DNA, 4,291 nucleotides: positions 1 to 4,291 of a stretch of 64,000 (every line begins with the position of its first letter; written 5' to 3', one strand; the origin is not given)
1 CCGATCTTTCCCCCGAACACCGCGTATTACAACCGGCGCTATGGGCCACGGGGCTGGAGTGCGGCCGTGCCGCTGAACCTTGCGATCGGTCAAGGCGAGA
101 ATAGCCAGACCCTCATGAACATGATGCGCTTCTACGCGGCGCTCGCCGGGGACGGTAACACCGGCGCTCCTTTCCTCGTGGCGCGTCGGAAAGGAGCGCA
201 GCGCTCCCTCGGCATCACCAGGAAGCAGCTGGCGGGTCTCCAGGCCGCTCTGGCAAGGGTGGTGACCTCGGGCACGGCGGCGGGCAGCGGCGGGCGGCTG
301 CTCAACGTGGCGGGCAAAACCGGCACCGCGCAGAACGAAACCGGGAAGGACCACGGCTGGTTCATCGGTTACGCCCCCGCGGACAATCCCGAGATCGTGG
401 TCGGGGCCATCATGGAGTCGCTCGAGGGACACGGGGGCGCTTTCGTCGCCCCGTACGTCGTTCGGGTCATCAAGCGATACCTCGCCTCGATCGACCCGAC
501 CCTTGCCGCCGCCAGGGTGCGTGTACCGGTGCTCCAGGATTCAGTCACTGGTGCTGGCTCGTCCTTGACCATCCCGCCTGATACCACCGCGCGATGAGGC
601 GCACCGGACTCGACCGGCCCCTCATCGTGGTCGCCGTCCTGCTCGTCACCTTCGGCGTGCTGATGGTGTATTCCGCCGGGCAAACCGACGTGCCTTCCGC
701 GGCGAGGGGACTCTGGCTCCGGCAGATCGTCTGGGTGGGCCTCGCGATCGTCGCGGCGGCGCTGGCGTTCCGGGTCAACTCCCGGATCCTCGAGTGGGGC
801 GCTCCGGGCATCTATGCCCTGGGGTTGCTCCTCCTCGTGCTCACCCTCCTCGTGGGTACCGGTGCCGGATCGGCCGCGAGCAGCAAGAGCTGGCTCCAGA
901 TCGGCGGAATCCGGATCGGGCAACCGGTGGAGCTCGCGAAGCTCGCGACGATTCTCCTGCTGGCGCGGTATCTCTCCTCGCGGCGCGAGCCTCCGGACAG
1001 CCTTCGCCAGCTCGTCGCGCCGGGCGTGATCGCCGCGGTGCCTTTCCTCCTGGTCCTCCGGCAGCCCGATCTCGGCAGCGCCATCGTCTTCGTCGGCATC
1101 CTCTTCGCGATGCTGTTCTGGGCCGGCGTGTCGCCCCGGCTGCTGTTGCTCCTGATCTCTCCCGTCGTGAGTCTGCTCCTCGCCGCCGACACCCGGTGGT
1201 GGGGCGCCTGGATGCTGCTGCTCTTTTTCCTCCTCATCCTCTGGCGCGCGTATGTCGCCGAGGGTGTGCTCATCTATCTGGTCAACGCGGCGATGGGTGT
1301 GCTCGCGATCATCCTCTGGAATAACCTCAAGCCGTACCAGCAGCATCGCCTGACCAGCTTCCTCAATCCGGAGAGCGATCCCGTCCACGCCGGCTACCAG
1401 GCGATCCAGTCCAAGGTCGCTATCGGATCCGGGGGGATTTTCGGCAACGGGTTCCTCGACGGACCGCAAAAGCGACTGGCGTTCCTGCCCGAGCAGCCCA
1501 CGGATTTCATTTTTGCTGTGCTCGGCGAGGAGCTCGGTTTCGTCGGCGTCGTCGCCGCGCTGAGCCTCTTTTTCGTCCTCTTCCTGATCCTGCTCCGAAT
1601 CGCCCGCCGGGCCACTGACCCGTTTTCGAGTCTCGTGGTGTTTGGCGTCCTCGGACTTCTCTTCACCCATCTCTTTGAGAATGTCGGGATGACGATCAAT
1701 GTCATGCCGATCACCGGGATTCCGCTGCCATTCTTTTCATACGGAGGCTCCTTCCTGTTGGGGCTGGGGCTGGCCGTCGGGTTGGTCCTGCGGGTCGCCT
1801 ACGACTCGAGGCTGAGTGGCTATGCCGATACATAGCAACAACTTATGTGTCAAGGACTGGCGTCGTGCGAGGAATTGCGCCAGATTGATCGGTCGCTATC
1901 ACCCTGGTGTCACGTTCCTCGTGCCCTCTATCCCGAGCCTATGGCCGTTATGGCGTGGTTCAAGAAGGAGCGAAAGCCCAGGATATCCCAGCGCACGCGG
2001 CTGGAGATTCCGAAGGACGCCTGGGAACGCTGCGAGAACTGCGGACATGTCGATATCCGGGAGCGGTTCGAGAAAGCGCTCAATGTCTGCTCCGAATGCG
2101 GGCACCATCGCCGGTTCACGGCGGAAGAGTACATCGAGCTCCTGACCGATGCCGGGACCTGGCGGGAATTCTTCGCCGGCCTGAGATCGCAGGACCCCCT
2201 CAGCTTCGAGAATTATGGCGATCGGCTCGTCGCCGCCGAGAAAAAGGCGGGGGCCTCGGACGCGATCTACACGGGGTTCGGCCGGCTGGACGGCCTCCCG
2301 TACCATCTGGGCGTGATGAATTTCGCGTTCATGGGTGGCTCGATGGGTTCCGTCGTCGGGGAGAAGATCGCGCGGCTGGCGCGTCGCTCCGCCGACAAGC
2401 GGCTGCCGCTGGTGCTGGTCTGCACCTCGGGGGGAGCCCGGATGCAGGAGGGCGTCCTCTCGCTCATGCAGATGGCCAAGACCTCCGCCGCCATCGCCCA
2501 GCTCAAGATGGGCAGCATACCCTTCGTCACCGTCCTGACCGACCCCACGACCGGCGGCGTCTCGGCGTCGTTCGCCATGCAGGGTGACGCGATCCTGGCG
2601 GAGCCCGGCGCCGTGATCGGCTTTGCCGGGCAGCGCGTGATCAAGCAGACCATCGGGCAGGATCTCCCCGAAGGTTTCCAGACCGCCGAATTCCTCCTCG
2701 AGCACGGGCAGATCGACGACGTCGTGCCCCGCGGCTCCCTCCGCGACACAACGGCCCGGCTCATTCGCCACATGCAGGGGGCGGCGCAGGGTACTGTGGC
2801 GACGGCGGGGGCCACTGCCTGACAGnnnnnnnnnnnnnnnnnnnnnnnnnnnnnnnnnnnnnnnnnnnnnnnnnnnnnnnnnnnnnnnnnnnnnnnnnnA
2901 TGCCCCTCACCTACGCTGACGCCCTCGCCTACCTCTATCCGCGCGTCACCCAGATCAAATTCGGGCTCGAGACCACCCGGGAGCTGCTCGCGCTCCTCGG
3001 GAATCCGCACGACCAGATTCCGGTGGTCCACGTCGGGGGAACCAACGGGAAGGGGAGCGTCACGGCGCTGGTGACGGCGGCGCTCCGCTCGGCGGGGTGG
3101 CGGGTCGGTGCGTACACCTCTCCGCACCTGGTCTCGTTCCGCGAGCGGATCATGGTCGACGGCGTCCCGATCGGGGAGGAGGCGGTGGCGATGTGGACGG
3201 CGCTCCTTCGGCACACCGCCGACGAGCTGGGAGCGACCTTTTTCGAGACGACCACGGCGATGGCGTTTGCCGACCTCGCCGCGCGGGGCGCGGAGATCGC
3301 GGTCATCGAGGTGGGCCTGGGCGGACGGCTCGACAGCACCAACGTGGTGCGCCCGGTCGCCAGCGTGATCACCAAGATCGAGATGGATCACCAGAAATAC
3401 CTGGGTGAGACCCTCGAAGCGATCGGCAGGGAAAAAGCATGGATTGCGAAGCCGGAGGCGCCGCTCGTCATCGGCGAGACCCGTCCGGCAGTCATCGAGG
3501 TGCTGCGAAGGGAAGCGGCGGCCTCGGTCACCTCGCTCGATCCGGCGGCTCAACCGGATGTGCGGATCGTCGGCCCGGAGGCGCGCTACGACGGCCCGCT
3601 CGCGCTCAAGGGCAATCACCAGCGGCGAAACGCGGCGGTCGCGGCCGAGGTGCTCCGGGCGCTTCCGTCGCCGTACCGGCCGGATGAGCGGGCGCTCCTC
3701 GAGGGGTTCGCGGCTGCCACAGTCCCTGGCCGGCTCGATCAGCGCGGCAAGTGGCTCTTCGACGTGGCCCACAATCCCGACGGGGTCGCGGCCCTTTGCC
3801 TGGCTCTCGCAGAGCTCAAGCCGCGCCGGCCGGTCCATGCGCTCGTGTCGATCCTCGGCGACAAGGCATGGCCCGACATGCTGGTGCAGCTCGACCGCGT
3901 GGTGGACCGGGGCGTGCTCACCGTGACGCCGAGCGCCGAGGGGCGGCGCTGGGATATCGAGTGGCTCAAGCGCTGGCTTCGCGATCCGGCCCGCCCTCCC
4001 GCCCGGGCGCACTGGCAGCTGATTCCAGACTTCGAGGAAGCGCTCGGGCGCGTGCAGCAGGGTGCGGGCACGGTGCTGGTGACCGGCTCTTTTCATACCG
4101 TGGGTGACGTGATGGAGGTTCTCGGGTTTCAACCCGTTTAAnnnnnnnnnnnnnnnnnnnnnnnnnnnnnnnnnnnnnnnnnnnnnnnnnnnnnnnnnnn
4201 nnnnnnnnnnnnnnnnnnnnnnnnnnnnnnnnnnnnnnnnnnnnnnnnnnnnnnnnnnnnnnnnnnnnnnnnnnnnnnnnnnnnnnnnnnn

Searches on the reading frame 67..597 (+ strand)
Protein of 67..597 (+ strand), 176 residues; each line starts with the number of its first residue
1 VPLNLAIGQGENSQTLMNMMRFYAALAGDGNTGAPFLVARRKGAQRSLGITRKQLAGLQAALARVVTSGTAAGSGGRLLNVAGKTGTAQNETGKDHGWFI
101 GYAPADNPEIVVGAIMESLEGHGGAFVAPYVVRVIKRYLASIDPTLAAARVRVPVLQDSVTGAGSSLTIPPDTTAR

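Call 73: search_protein_families(library=pfam, max_evalue=0.00001, proteins=[window:67-597:+])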
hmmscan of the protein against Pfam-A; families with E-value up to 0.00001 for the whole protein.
window:67-597:+ (176 aa): 1 family
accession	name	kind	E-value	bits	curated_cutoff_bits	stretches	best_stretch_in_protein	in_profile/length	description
PF00905.27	Transpeptidase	-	1.9e-19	70.5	22.1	1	6-128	155-291/299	Penicillin binding protein transpeptidase domain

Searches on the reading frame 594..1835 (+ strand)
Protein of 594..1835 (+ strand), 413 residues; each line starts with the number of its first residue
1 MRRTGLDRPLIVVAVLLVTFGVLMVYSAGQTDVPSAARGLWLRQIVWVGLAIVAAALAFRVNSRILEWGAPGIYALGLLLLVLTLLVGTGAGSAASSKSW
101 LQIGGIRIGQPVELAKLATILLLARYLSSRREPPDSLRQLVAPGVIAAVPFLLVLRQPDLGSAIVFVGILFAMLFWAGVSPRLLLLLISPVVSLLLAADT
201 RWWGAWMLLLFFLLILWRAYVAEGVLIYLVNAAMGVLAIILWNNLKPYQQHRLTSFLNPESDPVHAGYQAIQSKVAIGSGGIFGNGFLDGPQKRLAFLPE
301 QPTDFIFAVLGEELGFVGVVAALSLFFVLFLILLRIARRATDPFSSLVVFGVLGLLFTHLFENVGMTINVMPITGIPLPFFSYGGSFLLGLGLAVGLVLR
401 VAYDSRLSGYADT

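Call 73: search_protein_families(library=pfam, max_evalue=0.00001, proteins=[window:594-1835:+])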
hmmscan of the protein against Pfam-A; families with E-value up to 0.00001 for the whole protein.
window:594-1835:+ (413 aa): 1 family
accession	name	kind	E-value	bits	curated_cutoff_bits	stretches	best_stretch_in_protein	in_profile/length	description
PF01098.24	FTSW_RODA_SPOVE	-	1.4e-91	307.6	26.4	2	207-405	159-354/356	Cell cycle protein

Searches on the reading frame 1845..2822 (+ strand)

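Call 19: search_protein_families(library=pfam, proteins=[window:1845-2822:+])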
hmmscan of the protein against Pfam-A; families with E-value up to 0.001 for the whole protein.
window:1845-2822:+ (325 aa): 1 family
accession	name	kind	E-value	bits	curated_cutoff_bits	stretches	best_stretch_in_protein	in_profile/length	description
PF01039.27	Carboxyl_trans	-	2.8e-21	76.2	22.3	1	117-273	19-180/493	Carboxyl transferase domain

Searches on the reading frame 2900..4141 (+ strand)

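Call 19: search_protein_families(library=pfam, proteins=[window:2900-4141:+])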
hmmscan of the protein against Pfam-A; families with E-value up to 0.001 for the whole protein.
window:2900-4141:+ (413 aa): 2 families
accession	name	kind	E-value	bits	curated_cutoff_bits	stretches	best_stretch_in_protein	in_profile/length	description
PF02875.26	Mur_ligase_C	-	5.5e-09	37.4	28.4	1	284-398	13-127/127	Mur ligase, glutamate ligase domain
PF08245.18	Mur_ligase_M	-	6.4e-09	36.5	24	1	45-196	1-126/200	Mur ligase middle domain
